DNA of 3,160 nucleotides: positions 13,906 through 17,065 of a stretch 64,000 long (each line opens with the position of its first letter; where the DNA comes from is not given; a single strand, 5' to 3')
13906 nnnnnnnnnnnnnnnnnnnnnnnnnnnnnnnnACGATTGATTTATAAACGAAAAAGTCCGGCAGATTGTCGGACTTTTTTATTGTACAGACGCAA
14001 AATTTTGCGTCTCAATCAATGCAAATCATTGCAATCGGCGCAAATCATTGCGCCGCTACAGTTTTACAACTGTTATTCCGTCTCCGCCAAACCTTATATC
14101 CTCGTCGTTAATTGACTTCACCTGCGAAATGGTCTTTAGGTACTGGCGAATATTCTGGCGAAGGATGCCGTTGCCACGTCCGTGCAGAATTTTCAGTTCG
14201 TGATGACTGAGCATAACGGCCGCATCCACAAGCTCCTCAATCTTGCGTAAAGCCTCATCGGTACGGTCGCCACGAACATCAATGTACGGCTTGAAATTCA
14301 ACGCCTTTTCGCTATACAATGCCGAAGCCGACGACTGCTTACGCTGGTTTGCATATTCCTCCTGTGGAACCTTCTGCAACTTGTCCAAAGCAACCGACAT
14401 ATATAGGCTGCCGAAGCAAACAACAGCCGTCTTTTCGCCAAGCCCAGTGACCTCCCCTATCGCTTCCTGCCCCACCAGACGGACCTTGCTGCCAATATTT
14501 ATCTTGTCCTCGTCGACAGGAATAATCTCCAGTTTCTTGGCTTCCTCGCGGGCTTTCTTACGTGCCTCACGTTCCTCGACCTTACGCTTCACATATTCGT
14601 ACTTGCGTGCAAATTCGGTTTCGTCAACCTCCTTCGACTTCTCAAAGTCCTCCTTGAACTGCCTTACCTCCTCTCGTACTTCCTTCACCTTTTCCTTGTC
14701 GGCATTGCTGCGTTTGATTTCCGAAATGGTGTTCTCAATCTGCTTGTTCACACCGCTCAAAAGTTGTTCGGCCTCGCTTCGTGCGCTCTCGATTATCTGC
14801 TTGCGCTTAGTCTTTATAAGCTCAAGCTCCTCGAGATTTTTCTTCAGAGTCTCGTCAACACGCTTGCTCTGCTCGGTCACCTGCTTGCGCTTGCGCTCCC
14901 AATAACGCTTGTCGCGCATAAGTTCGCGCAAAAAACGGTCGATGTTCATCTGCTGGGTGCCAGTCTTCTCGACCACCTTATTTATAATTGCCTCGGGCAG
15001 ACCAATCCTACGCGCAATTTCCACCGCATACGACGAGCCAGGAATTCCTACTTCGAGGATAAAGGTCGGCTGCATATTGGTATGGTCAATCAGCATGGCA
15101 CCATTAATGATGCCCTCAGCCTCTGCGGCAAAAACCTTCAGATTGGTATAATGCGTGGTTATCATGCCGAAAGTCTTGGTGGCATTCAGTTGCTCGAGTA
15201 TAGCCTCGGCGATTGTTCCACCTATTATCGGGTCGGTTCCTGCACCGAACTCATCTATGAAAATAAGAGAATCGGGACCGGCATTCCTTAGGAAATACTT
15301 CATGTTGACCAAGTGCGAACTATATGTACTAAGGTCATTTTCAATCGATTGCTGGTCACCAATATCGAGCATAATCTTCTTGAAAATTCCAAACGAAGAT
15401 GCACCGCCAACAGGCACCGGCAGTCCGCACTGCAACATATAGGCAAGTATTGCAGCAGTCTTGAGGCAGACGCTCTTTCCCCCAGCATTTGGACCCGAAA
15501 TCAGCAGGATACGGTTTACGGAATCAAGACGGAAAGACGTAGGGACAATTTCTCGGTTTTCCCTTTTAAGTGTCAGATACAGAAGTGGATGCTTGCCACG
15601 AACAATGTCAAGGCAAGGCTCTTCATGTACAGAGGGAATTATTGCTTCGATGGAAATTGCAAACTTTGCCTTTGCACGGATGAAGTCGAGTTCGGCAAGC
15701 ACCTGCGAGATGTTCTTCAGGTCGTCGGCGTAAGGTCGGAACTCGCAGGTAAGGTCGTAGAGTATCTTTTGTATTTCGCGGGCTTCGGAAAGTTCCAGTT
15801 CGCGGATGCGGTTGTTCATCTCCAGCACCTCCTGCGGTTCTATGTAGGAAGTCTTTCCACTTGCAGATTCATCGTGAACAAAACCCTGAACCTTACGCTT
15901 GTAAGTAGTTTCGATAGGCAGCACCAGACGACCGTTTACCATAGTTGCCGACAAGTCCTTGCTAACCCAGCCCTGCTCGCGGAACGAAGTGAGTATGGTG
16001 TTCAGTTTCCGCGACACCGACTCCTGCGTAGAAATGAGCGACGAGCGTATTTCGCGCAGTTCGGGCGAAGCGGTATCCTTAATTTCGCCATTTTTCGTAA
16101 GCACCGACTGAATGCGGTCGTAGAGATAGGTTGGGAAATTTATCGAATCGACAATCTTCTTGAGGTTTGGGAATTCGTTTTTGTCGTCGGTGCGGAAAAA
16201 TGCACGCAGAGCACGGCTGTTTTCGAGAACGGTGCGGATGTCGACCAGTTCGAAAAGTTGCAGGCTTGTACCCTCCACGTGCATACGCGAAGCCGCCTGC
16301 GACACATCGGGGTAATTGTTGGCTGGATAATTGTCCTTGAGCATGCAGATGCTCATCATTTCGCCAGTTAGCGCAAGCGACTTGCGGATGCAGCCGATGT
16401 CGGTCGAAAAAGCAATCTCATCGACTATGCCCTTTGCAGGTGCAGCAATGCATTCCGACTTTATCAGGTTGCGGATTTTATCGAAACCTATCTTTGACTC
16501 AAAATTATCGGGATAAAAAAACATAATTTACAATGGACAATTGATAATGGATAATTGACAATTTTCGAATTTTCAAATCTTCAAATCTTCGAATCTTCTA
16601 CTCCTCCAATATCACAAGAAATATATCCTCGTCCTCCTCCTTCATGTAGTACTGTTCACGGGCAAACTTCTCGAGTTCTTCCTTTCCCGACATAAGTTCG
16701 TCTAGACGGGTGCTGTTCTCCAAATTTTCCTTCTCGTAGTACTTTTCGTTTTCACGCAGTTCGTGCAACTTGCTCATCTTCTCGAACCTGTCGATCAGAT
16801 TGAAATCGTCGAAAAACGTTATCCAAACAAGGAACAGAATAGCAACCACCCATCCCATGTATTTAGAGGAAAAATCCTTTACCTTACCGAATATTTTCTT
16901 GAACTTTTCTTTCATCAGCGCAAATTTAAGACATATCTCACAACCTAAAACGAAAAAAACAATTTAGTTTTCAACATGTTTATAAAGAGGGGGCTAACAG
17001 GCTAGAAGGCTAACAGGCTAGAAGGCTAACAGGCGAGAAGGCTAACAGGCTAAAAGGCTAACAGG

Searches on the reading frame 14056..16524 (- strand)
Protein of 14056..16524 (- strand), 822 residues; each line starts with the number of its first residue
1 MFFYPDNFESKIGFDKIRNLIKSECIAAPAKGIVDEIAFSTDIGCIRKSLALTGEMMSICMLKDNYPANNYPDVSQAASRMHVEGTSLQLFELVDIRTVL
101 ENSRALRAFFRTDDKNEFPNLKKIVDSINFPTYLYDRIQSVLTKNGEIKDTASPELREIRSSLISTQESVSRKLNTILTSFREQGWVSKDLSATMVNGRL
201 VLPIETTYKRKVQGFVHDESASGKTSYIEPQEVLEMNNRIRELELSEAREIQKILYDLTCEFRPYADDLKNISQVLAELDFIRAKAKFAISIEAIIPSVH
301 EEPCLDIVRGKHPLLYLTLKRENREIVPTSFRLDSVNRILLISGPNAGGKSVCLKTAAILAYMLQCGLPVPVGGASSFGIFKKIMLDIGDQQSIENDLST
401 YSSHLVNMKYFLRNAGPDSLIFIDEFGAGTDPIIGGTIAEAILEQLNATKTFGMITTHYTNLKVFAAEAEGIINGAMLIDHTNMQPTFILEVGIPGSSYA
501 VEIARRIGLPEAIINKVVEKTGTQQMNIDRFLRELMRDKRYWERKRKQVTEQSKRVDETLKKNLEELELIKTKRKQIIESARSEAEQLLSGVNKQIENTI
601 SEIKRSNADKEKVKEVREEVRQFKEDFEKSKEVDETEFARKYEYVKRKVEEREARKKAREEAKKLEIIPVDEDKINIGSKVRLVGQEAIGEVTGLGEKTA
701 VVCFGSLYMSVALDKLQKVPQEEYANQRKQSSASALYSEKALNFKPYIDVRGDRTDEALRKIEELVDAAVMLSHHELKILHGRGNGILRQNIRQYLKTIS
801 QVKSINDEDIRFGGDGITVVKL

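Call 4: search_protein_families(library=pfam, proteins=[window:14056-16524:-], max_evalue=0.01)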
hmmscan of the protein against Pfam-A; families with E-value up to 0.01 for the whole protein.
window:14056-16524:- (822 aa): 4 families
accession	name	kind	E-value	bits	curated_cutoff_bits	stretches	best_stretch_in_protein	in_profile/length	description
PF00488.27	MutS_V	-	5.1e-31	108.5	30.2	1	341-520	2-183/188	MutS domain V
PF01713.27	Smr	-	5e-19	68.7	25.7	1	748-822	1-76/77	Smr domain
PF05192.23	MutS_III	-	0.0004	21.2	34.1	1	70-283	77-191/194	MutS domain III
PF07924.16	NuiA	-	0.0045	17.7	22.1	0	519-571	49-101/130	Nuclease A inhibitor-like protein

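Call 5: search_protein_families(library=padloc, proteins=[window:14056-16524:-], max_evalue=0.01)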
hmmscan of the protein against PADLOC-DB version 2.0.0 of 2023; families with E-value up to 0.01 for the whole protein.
window:14056-16524:- (822 aa): 1 family
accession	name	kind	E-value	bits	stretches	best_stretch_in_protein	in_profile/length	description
PDLC02335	AbiLi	-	0.00022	18.4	0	334-364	73-103/326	AbiLi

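Call 6: search_protein_families(library=ncbifam, proteins=[window:14056-16524:-], max_evalue=0.01)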
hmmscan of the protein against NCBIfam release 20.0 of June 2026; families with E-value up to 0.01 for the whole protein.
window:14056-16524:- (822 aa): 5 families
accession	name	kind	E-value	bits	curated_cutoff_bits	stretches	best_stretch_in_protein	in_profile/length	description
TIGR01069.2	mutS2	equivalog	2.1e-234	780.5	400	1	7-822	3-790/790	endonuclease MutS2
NF052383.1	ATPase_KamC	equivalog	1e-56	192.8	300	1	70-463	65-432/508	lysine 5,6-aminomutase reactivase ATPase KamC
NF003810.1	PRK05399.1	equivalog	2.3e-48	165.5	480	1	71-517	338-785/793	DNA mismatch repair protein MutS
TIGR01070.1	mutS1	equivalog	1.2e-39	136.3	641.7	1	213-573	472-827/840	DNA mismatch repair protein MutS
NF003432.0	PRK04946.1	equivalog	0.00017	21.5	128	1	743-819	91-169/181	endonuclease SmrB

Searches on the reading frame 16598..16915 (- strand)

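Call 4: search_protein_families(library=pfam, proteins=[window:16598-16915:-], max_evalue=0.01)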
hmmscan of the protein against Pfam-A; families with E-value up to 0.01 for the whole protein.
window:16598-16915:- (105 aa): 1 family
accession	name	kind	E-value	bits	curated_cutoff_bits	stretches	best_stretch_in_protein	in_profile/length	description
PF04977.20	DivIC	-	4e-07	30.2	28.9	1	27-102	3-78/80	Septum formation initiator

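Call 5: search_protein_families(library=padloc, proteins=[window:16598-16915:-], max_evalue=0.01)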
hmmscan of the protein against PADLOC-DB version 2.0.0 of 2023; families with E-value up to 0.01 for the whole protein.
window:16598-16915:- (105 aa): 0 families

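Call 6: search_protein_families(library=ncbifam, proteins=[window:16598-16915:-], max_evalue=0.01)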
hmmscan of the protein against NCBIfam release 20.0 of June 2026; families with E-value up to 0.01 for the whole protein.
window:16598-16915:- (105 aa): 0 families
